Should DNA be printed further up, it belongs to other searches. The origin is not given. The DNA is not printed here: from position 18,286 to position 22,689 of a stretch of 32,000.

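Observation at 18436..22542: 1368-aa orphan protein: coiled-coil tracts plus about 900 aa with no motif I can place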

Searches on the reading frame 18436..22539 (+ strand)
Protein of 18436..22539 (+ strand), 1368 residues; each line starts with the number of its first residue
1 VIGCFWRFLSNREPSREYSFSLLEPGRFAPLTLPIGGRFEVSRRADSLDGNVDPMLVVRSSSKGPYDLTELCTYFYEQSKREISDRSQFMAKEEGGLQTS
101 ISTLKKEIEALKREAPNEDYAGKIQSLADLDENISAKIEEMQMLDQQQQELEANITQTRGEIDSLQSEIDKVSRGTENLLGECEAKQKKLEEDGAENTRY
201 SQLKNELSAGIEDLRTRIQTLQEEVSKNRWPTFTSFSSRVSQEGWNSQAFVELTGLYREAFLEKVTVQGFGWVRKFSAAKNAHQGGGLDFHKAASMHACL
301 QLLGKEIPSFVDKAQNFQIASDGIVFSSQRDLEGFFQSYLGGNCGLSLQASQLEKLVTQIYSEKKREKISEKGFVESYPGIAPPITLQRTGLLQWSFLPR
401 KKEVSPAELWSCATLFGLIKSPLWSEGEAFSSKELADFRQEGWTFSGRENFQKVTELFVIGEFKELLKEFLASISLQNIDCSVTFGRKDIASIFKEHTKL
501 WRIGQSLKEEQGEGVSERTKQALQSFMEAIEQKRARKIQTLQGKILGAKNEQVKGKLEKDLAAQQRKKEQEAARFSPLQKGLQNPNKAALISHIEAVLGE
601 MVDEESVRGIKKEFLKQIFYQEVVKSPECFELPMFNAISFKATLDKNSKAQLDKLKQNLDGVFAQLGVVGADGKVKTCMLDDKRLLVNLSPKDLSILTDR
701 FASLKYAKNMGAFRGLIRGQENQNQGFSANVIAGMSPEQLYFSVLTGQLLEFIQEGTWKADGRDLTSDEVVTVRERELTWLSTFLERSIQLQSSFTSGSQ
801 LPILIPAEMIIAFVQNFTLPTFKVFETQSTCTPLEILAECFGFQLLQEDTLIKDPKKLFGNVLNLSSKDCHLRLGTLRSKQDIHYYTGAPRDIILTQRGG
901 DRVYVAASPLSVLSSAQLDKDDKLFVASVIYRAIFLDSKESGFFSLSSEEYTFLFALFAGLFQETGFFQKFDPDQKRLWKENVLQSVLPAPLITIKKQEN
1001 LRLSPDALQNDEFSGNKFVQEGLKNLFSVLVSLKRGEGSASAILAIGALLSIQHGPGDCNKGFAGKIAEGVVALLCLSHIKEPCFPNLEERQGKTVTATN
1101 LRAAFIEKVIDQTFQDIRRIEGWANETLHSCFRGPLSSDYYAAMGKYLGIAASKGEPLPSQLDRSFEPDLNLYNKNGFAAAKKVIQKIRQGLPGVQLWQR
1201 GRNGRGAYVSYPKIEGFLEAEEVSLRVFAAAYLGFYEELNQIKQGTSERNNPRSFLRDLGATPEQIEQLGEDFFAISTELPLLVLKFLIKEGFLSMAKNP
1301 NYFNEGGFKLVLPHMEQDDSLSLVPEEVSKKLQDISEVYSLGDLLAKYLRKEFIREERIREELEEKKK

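Call 3: search_protein_families(library=pfam, proteins=[window:18436-22539:+], max_evalue=1)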
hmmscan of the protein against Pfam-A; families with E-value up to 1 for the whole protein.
window:18436-22539:+ (1368 aa): 7 families
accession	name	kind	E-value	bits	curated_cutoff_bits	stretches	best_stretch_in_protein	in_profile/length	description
PF06698.16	DUF1192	-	0.039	14.5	25.5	0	210-226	21-37/58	Protein of unknown function (DUF1192)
PF08581.15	Tup_N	-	0.086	13.6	28.7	1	101-170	6-74/77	Tup N-terminal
PF10186.14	ATG14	-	0.093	12.2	33.2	1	520-581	110-169/347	Vacuolar sorting 38 and autophagy-related subunit 14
PF19111.5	DUF5798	-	0.098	13.3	27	1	121-171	7-54/89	Family of unknown function (DUF5798)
PF24423.1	OVT1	-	0.29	12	30.9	1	134-216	17-99/100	Major antigen, helical domain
PF10805.13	DUF2730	-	0.33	11.5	24.9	1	119-180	34-97/102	Protein of unknown function (DUF2730)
PF23991.1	DUF7310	-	0.35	11.8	40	1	105-175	2-73/83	Coiled-coil region of unknown function (DUF7310)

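Call 4: search_protein_families(library=ncbifam, proteins=[window:18436-22539:+], max_evalue=1)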
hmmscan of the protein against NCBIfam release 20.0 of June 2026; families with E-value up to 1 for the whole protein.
window:18436-22539:+ (1368 aa): 7 families
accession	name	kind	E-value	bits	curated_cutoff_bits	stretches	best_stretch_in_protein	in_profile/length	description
TIGR04523.1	Mplasa_alph_rch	subfamily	8e-06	24.1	270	1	78-227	510-656/745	helix-rich protein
TIGR02169.1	SMC_prok_A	equivalog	1.9e-05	22.6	729.4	1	78-230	309-456/1165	chromosome segregation protein SMC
NF045487.1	ASRP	equivalog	2e-05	23.4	300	1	99-225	156-469/593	archaea-specific SMC-related protein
TIGR02168.1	SMC_prok_B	equivalog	2.5e-05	22.2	567.35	1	80-227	783-928/1181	chromosome segregation protein SMC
NF002572.0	PRK02224.1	equivalog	0.00064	18.1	1087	1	77-228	306-445/888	DNA double-strand break repair ATPase Rad50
NF045780.1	TrlF_fam_ATP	equivalog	0.11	11.1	350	1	88-236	409-551/944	TrlF family AAA-like ATPase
NF033930.1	pneumo_PspA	exception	0.45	9.2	850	1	97-229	183-314/659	pneumococcal surface protein A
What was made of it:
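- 18676..19125 (+): N-terminal heptad coiled coil, aa 81-230. SMC/Rad50-arm HMM matches cover aa 78-230 at E of about 1e-5, far below their cut-offs (call 4).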

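Call 6: find_homologous_proteins(query=window:18436-22539:+, max_evalue=0.001)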
Query window:18436-22539:+ (1368 aa): 1 proteins with E <= 0.001 among 8000 candidates.
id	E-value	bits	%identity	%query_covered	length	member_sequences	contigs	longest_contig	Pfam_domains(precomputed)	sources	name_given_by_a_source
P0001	0.0e+0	3056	100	100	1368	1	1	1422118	-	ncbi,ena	-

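Call 7: search_solved_structures(query=window:18436-22539:+, max_evalue=1)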
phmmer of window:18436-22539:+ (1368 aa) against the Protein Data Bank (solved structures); distinct sequences matched with E-value up to 1: 2.
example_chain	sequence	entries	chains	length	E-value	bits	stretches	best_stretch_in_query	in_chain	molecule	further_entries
6e6a_B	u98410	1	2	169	0.2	12.3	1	99-192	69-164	Inclusion membrane protein A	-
6e7e_A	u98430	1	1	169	0.22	12.2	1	101-192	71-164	Inclusion membrane protein A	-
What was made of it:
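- Closest known: Chlamydial Inc proteins. Same: The only PDB hit is IncA, at E = 0.2 (call 7).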

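Call 9: find_encoding_contigs(protein=P0001, flank=10000, max_places=6)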
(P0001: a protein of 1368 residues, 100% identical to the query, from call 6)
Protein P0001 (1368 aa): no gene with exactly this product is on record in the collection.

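Call 11: find_related_loci(query=window:18436-22539:+, collection=genome_contigs, flank=10000)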
Query window:18436-22539:+ (1368 aa) in genome_contigs; peptide patterns used: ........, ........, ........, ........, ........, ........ (x = any residue, [..] = any of these).
53 stretches matched a pattern, but none encodes a relative of the query by tblastn (E <= 1e-3).

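Call 20: search_protein_representatives(protein=window:19141-22539:+)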
Query: 1133 residues. Proteins with E-value up to 0.001 (for the whole library): 2; up to 1e-10: 2; up to 1e-30: 2. The best 2 are listed.
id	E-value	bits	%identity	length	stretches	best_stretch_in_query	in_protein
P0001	0.0e+00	2530.5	100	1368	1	1-1133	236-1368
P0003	5.9e-60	219.5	31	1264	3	33-474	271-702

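Call 23: find_encoding_contigs(protein=P0003, flank=10000, max_places=6)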
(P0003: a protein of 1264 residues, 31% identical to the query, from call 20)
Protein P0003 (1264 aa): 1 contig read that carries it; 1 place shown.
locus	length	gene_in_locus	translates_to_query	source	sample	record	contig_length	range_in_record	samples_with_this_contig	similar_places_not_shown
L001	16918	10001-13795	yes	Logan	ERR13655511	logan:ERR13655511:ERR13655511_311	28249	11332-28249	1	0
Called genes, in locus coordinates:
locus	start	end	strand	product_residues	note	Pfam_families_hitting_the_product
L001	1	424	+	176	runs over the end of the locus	-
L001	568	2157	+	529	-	PF03219:TLC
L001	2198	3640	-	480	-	PF00933:Glyco_hydro_3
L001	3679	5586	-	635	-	PF00012:HSP70, PF06723:MreB_Mbl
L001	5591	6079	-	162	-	PF01025:GrpE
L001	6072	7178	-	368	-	PF01628:HrcA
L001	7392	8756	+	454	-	PF02661:Fic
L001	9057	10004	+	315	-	PF10473:CENP-F_leu_zip (faint), PF25994:HH_AprE (weak)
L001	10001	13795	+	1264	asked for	-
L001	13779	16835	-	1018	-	PF05088:Bac_GDH_CD, PF00208:ELFV_dehydrog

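Call 44: search_protein_families(library=pfam, proteins=[P0003, L001:9057-10001:+, L001:8-421:+], max_evalue=0.1)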
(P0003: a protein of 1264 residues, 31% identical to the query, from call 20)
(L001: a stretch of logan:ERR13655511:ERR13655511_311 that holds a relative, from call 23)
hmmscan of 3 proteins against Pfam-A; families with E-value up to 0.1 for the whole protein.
P0003 (1264 aa): 1 family
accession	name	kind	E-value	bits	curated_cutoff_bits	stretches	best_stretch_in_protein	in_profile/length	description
PF08951.15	EntA_Immun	-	0.035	14.8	22.1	0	139-212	4-73/73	Enterocin A Immunity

L001:9057-10001:+ (315 aa): 25 families
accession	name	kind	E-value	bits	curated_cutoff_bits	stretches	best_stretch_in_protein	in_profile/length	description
PF10473.14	CENP-F_leu_zip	-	1.1e-05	25.9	34.5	2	162-231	57-124/140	Leucine-rich repeats of kinetochore protein Cenp-F/LEK1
PF12325.13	TMF_TATA_bd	-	5.2e-05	23.8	29.1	1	194-265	12-83/115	TATA element modulatory factor 1 TATA binding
PF25541.1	TBCA_PH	-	0.00059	20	27.8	1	159-241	35-111/139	PH domain-containing proteins, TBCA domain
PF07889.17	DUF1664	-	0.0006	20.3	34.6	1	250-302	56-108/124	Protein of unknown function (DUF1664)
PF05266.19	DUF724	-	0.0011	19.4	38.4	2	188-295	86-186/188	Protein of unknown function (DUF724)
PF16326.10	ABC_tran_CTD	-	0.0017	19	32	1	161-207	12-61/69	ABC transporter C-terminal domain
PF25078.1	DUF7801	-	0.0029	18.3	33.2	1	245-299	59-113/155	Domain of unknown function (DUF7801)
PF12329.13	TMF_DNA_bd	-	0.003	17.9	35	1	189-227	35-73/74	TATA element modulatory factor 1 DNA binding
PF23991.1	DUF7310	-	0.0038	18.1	40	0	186-232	29-75/83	Coiled-coil region of unknown function (DUF7310)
PF16454.10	PI3K_P85_iSH2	-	0.0038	17.3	31.5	1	175-236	69-130/161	Phosphatidylinositol 3-kinase regulatory subunit P85 inter-SH2 domain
PF06005.17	ZapB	-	0.0042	18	31.5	0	246-305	4-63/71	Cell division protein ZapB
PF20492.3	ERM_helical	-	0.0075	16.8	40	1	162-294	4-117/120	Ezrin/radixin/moesin, alpha-helical domain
PF14854.11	LURAP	-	0.0092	16.3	25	1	157-237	12-88/118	Leucine rich adaptor protein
PF11365.13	SOGA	-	0.01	17.3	31.1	1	196-287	2-88/94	Protein SOGA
PF24423.1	OVT1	-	0.011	16.6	30.9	1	190-237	11-58/100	Major antigen, helical domain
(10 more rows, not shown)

L001:8-421:+ (138 aa): 0 families

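Call 45: search_protein_families(library=padloc, proteins=[P0001, P0003, L001:9057-10001:+], max_evalue=0.1)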
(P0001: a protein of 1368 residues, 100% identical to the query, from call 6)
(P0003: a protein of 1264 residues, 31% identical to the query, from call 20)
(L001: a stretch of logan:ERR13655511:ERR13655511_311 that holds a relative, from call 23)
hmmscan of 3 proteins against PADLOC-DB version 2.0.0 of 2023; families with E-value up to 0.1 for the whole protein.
P0001 (1368 aa): 6 families
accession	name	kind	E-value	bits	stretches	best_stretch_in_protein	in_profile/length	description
PDLC00551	JetC2|JetC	-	6.3e-05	19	1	77-265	802-990/1365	DUF3584 domain; MukB-like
PDLC00581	JetC3|JetC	-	0.00014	17.8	1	79-229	748-896/1473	DUF3584 domain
PDLC00580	JetC3|JetC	-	0.00023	17.6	1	74-228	252-401/1068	DUF3584 domain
PDLC03863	LmuB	-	0.00029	17.6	1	125-226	335-435/610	-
PDLC03859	LmuB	-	0.0008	16.7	1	98-227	345-460/611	-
PDLC04804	PDC-S02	-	0.027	12.1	0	192-279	3-93/203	-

P0003 (1264 aa): 1 family
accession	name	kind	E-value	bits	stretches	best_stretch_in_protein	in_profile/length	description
PDLC00553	JetC2|JetC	-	0.022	10.6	1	127-236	847-957/1361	DUF3584 domain; MukB-like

L001:9057-10001:+ (315 aa): 50 families (the best 25 are shown)
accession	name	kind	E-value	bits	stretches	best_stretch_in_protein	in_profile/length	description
PDLC03865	LmuB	-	7.4e-07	25.7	1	158-301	545-665/1007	-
PDLC02714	PbeC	-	1.2e-06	25.7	1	188-303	362-482/651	PbeC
PDLC03859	LmuB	-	8.5e-06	23.2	1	160-295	356-480/611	-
PDLC02739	PbeC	-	1.3e-05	22.1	1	191-298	370-475/644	PbeC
PDLC00249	LmuB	-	4.8e-05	20.2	1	160-244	196-280/565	AAA ATPase domain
PDLC04886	PDC-S06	-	6e-05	20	1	160-305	325-465/727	-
PDLC03860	LmuB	-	6.6e-05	19.6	1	161-305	196-343/565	-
PDLC00517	JetC1|JetC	-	6.7e-05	19.3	1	189-308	639-753/1119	DUF3584 domain; MukB-like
PDLC00582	JetC3|JetC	-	8.7e-05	18.5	1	168-312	843-983/1472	DUF3584 domain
PDLC02741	PbeC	-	9.3e-05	19.1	1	186-302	356-477/644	PbeC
PDLC00516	JetC1|JetC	-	0.00016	17.9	1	159-294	311-445/1098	DUF3584 domain; MukB-like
PDLC00580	JetC3|JetC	-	0.00024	17.5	1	163-306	237-780/1068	DUF3584 domain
PDLC00553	JetC2|JetC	-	0.0003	16.8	1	162-302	815-952/1361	DUF3584 domain; MukB-like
PDLC05062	PDC-S66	-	0.00041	17.9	1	188-311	9-128/282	-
PDLC00551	JetC2|JetC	-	0.00045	16.2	1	163-306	819-967/1365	DUF3584 domain; MukB-like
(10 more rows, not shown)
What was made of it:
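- NCBIfam and PADLOC hits to SMC, Rad50, JetC and LmuB at E of 1e-4 to 1e-5 (calls 4, 45).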

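Call 49: predict_structure(alignment_id=A3)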
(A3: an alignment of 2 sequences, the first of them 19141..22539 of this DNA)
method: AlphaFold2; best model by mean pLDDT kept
length: 1133 residues; sequences in the alignment: 2
mean_pLDDT: 36.2   pTM: 0.27
mean pLDDT of the five models: 36.2, 35.8, 34.5, 31.9, 30.9
residues with pLDDT >= 90: 0; 70-90: 15; 50-70: 218; < 50: 900
segments of 3 or more residues with pLDDT < 50: 1-7, 26-38, 49-54, 60-62, 64-160, 180-195, 209-234, 238-243, 247-259, 367-941, 952-991, 1034-1036, 1038-1044, 1057-1133
pLDDT, mean of each block of 10 residues (from residue 1): 43 63 50 41 55 50 45 28 24 32 27 26 25 22 23 34 53 53 40 46 53 39 39 47 48 44 61 63 69 66 66 54 63 63 63 70 52 36 35 33 33 40 40 29 23 25 26 25 24 28 35 32 33 34 37 32 27 33 24 26 26 26 25 24 20 19 20 21 26 27 24 29 28 32 32 26 27 29 30 29 27 25 22 21 23 25 26 25 24 22 28 26 28 37 52 40 33 32 37 55 62 62 61 50 49 48 25 24 25 27 28 25 29 29
secondary structure, 60 per line:
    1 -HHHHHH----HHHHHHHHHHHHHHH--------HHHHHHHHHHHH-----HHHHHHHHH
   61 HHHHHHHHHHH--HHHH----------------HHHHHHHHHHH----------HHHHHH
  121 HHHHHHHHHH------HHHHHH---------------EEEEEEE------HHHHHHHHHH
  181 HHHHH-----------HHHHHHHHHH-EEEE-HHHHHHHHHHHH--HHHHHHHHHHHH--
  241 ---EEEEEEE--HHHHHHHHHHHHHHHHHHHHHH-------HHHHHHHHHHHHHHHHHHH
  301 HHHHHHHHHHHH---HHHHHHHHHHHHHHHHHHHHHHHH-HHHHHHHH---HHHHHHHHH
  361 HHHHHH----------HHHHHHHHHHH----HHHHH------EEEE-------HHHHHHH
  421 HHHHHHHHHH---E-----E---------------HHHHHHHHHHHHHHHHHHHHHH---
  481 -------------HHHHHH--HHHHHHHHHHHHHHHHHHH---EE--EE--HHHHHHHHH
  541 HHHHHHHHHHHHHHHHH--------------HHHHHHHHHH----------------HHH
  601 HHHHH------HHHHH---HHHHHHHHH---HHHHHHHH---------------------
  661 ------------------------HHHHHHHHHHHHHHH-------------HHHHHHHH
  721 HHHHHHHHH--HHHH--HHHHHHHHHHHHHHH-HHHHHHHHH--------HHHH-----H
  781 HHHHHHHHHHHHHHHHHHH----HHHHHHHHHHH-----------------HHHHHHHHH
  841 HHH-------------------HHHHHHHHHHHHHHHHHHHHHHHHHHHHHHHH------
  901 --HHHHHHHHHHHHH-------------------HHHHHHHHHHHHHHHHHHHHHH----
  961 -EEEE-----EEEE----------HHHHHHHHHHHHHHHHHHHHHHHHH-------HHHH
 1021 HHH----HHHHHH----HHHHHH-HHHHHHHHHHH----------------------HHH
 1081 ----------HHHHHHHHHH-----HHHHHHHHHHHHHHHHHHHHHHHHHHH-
elements in order (helices of 4 or more, strands of 3 or more residues): H2-7 H12-26 H35-46 H52-71 H74-77 H94-104 H115-130 H137-142 E158-164 H171-185 H197-206 E208-211 H213-224 H227-238 E244-250 H253-274 H282-312 H316-339 H341-348 H352-366 H377-387 H392-396 E403-406 H414-430 H456-477 H494-499 H502-520 H532-557 H572-581 H598-605 H612-616 H620-628 H632-639 H685-699 H713-729 H732-735 H738-752 H754-762 H771-774 H780-799 H804-814 H832-843 H863-894 H903-915 H935-956 E962-965 E971-974 H985-1009 H1017-1023 H1028-1033 H1038-1043 H1045-1055 H1091-1100 H1106-1132
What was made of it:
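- Checked: It is K/E/Q-rich, and AlphaFold predicts it as helices with the model's best pLDDT (60-70; call 49).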

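Call 59: find_related_loci(query=A4, collection=metagenome_contigs, flank=6000)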
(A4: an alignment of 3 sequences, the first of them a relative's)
Query A4 (1368 aa) in metagenome_contigs; peptide patterns used: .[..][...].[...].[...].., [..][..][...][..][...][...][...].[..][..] (x = any residue, [..] = any of these).
225 stretches matched a pattern, but none encodes a relative of the query by tblastn (E <= 1e-3).

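Call 69: search_dna_similar(query=P0001, collection=plasmids, mode=protein, max_evalue=0.001, max_rows=10)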
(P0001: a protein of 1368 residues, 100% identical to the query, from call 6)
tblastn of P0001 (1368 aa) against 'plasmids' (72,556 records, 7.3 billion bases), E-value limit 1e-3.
No match.
